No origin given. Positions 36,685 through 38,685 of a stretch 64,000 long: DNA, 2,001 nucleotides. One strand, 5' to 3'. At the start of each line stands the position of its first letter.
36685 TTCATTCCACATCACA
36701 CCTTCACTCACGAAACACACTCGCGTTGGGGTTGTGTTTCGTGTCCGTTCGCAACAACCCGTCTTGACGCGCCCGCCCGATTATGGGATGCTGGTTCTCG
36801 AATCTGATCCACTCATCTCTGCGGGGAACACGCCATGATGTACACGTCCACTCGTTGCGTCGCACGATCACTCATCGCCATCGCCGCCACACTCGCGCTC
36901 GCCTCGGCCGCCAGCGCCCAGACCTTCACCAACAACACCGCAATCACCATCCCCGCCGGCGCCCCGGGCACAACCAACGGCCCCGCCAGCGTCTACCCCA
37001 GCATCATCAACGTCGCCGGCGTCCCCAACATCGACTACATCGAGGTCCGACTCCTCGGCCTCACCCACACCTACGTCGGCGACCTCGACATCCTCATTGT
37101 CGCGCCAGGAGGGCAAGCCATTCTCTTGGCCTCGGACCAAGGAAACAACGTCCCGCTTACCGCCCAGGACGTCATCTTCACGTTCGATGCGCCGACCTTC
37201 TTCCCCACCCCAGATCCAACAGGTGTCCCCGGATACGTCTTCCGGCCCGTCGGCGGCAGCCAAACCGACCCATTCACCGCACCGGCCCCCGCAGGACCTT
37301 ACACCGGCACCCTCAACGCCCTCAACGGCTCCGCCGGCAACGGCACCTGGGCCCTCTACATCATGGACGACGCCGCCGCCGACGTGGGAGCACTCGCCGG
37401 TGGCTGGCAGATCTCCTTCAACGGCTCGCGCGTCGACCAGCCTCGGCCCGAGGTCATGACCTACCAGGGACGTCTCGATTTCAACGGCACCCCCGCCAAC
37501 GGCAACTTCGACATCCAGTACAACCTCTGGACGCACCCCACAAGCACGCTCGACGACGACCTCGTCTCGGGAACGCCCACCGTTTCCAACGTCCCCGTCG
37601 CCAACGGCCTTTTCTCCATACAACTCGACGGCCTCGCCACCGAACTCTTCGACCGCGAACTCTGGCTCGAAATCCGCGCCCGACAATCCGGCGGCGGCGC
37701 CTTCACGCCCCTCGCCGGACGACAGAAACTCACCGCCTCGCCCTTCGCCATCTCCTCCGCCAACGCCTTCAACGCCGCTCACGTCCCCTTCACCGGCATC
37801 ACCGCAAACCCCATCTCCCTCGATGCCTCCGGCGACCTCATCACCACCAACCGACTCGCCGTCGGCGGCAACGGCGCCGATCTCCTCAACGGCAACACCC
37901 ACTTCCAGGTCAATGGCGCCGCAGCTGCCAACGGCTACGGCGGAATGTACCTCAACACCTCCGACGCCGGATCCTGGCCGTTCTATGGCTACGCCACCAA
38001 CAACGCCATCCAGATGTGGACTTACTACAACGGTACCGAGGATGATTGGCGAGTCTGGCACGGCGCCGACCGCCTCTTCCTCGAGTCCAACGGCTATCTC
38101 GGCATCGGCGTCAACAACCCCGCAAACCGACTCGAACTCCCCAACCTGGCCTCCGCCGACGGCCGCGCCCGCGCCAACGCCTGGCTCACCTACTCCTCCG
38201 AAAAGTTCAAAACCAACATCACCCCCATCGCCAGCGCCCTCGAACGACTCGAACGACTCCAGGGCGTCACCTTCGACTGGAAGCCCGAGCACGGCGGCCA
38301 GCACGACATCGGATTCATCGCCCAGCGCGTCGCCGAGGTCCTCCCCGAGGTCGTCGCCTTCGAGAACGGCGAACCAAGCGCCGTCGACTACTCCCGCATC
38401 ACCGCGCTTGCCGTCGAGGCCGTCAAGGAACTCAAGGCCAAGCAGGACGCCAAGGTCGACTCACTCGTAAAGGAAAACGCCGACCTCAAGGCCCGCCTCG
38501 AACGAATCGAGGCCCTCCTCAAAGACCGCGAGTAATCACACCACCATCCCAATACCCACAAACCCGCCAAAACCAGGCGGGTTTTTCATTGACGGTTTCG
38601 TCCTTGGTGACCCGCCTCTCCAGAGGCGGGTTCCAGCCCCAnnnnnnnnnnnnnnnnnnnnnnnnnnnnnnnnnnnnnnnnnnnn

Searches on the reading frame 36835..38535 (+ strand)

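Call 43: search_protein_families(library=pfam, proteins=[window:36835-38535:+], max_evalue=0.001)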
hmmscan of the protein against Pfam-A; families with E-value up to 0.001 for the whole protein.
window:36835-38535:+ (566 aa): 2 families
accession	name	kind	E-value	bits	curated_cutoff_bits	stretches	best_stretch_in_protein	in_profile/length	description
PF13884.11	Peptidase_S74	-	1e-16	61.4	22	1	454-507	1-57/58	Chaperone of endosialidase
PF01483.27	P_proprotein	-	1.5e-07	31.9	21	0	75-104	9-38/86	Proprotein convertase P-domain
